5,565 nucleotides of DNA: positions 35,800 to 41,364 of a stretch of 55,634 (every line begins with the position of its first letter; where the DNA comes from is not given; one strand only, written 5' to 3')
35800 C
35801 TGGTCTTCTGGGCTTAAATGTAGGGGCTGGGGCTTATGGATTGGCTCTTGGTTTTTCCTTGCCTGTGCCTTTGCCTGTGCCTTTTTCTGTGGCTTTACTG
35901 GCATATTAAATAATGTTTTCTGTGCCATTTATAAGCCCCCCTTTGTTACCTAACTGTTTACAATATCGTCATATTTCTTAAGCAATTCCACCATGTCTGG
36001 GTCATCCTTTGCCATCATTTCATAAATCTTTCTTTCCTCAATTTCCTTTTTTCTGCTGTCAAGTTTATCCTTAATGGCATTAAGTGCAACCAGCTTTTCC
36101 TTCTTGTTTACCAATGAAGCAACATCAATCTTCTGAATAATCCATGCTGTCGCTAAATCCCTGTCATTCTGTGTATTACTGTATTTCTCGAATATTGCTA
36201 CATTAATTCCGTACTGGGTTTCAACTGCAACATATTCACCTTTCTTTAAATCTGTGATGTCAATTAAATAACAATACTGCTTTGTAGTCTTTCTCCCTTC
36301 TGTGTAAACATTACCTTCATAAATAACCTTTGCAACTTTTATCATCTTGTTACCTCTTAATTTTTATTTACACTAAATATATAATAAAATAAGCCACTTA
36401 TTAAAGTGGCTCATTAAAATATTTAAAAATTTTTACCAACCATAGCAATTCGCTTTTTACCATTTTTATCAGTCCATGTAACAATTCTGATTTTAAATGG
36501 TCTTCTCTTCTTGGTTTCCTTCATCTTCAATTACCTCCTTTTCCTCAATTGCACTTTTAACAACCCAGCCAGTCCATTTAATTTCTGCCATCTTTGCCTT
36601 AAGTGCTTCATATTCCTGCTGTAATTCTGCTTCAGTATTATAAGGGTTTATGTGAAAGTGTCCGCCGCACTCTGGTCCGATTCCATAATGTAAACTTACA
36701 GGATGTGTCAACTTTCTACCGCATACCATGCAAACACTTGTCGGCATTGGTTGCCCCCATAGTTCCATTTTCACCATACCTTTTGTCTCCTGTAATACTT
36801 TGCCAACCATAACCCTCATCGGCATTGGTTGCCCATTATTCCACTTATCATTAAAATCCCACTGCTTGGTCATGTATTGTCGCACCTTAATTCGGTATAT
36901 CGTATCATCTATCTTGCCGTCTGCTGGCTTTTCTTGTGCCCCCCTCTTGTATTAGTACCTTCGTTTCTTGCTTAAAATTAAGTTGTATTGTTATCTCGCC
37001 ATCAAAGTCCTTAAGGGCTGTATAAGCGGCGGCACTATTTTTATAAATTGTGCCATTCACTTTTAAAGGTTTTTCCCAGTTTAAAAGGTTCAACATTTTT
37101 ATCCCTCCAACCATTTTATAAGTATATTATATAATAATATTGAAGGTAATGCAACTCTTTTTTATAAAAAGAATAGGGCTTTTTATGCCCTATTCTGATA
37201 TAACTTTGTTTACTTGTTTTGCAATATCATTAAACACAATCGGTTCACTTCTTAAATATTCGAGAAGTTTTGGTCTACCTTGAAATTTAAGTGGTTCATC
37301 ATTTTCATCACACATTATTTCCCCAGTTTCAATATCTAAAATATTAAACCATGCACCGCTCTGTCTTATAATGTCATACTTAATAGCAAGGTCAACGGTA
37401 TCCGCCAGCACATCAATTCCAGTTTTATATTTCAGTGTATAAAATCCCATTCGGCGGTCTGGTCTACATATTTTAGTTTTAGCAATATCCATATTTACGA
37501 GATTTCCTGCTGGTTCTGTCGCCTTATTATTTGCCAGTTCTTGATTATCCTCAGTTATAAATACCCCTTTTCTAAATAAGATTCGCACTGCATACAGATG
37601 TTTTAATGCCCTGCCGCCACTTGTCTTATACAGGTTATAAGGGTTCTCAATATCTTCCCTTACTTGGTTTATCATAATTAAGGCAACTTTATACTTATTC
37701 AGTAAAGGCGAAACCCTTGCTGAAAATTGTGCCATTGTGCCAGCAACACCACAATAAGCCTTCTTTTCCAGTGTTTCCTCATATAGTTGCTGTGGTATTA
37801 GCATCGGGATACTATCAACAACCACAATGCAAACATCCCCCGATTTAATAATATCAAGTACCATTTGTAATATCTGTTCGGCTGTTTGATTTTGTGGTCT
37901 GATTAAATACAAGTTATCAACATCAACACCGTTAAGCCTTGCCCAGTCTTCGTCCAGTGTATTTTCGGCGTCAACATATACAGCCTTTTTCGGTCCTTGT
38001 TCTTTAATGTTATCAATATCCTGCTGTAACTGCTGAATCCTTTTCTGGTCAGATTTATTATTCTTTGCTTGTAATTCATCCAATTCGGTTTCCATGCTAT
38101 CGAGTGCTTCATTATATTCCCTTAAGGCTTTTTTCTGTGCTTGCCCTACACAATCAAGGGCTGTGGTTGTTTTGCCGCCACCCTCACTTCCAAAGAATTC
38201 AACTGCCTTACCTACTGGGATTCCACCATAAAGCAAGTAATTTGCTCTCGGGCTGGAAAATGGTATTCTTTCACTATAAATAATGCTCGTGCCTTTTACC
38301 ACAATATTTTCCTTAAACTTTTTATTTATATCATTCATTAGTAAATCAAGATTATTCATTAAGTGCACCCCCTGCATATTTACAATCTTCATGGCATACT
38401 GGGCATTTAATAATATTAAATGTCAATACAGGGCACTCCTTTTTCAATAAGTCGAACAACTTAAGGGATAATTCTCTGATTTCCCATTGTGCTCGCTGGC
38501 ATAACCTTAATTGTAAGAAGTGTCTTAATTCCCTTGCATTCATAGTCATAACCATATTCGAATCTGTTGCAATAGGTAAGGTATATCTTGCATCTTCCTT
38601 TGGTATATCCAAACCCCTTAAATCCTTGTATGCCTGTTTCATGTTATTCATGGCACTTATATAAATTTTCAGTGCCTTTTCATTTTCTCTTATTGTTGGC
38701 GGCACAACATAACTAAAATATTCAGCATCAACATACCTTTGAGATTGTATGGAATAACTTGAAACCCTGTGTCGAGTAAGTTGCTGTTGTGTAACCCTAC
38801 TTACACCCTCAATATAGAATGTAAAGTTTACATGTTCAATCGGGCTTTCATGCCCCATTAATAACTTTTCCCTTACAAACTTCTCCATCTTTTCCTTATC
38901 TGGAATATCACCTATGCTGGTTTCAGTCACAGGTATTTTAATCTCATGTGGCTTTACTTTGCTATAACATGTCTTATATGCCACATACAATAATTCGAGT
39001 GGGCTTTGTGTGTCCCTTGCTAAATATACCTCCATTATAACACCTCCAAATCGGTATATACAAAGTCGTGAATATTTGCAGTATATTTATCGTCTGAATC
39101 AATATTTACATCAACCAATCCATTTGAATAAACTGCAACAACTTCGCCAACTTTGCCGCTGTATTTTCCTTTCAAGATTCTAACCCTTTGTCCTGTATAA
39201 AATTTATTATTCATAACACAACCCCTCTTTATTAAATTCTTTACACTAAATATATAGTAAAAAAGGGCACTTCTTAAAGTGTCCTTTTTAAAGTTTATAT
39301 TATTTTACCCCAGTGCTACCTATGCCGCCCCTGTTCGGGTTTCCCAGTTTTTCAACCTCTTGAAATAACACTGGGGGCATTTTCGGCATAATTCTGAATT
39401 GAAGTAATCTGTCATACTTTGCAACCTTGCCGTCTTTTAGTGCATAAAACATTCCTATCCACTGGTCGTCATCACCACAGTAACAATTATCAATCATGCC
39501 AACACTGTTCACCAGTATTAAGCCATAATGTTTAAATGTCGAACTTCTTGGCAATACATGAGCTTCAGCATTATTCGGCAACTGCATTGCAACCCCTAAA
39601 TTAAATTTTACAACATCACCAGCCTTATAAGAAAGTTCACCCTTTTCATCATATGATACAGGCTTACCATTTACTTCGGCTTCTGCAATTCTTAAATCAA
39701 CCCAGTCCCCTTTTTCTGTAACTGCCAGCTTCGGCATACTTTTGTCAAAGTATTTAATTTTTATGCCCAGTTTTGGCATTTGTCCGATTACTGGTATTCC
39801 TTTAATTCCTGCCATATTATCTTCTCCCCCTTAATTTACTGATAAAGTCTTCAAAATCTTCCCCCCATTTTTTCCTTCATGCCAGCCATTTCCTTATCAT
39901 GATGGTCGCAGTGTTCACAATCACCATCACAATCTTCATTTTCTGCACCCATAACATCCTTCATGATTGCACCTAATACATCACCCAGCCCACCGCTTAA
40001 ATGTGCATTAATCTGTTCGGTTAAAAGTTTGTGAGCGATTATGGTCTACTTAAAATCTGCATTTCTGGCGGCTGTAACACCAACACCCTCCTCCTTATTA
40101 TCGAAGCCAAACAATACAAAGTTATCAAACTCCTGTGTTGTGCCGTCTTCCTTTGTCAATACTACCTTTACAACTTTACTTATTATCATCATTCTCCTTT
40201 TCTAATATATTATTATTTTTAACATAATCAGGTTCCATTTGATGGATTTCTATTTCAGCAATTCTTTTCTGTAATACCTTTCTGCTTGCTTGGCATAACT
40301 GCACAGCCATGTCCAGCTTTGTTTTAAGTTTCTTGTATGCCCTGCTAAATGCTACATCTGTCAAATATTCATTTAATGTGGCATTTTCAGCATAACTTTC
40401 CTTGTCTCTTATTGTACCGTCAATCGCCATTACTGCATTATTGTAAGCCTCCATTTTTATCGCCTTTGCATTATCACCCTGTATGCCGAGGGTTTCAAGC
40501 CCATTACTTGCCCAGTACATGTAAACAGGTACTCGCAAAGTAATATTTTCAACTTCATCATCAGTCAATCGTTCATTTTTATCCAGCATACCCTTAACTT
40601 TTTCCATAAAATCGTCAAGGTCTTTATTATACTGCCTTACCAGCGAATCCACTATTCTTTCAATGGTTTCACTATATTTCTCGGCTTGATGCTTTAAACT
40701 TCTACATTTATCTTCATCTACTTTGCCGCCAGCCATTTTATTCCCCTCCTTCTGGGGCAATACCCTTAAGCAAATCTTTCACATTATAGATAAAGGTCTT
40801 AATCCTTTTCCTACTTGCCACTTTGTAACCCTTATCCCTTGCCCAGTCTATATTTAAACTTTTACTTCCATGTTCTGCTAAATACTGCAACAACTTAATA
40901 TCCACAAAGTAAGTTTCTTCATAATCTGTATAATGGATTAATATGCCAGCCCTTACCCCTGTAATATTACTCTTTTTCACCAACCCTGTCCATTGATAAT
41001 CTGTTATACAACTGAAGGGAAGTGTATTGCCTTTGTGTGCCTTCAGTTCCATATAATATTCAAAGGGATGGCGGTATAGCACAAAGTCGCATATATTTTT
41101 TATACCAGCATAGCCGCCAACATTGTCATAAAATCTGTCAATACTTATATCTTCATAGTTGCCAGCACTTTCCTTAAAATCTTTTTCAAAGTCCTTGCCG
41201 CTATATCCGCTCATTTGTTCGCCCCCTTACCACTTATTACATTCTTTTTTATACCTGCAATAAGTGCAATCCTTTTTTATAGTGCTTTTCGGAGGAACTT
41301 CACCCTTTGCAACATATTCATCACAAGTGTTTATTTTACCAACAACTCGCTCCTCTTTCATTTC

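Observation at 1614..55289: Thirteen copies of a rigid bipartite element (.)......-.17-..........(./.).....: a phage-specific promoter class that organises the replication, lysis and portal operons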

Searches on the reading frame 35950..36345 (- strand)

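Call 11: search_protein_families(library=phrogs, proteins=[window:35950-36345:-], max_evalue=0.00001)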
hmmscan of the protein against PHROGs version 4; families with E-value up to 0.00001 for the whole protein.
window:35950-36345:- (131 aa): 2 families
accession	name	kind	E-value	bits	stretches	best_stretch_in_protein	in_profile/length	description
phrog_3489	-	unknown function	1e-24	87.9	1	1-126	2-123/125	-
phrog_20007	-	unknown function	3.5e-12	47.1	1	3-76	3-69/72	-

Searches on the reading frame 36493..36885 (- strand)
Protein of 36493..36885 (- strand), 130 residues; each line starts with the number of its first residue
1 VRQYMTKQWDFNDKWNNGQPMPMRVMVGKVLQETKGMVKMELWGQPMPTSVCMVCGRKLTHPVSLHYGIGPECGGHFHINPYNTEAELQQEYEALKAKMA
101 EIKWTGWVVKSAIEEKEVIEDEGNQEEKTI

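Call 10: search_protein_families(library=phrogs, proteins=[window:36493-36885:-], max_evalue=0.00001)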
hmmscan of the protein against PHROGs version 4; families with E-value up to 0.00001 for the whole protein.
window:36493-36885:- (130 aa): 3 families
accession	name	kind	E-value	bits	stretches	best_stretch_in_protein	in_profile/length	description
phrog_636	-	unknown function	4.6e-08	34.6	1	50-93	205-239/254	-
phrog_25989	-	unknown function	3e-07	31.6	1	50-86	3-39/70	-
phrog_6032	-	unknown function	1.5e-06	29.1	1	49-78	246-275/296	-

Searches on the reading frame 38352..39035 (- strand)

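Call 10: search_protein_families(library=phrogs, proteins=[window:38352-39035:-], max_evalue=0.00001)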
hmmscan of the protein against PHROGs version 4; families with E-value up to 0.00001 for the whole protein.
window:38352-39035:- (227 aa): 4 families
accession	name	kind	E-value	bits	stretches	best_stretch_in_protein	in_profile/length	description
phrog_85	-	DNA, RNA and nucleotide metabolism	3.8e-53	182.2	1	2-212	372-587/866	thymidylate synthase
phrog_22708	-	DNA, RNA and nucleotide metabolism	2.3e-12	47.8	1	47-152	68-173/242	thymidylate synthase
phrog_35637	-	DNA, RNA and nucleotide metabolism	5.2e-12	46.5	1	37-218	103-286/366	thymidylate synthase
phrog_10644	-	DNA, RNA and nucleotide metabolism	2.1e-10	42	1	80-204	9-150/160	thymidylate synthase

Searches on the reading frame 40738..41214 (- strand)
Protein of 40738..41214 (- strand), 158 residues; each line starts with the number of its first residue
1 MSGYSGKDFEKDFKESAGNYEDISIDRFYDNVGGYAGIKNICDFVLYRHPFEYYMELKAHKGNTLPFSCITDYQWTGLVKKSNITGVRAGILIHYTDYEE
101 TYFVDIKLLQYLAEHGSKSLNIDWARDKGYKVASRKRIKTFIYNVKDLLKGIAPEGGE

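Call 10: search_protein_families(library=phrogs, proteins=[window:40738-41214:-], max_evalue=0.00001)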
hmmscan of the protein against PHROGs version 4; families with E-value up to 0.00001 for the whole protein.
window:40738-41214:- (158 aa): 1 family
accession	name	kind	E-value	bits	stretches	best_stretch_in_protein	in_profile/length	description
phrog_843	-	DNA, RNA and nucleotide metabolism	8.2e-26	91.7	1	2-150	7-168/177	Holliday junction resolvase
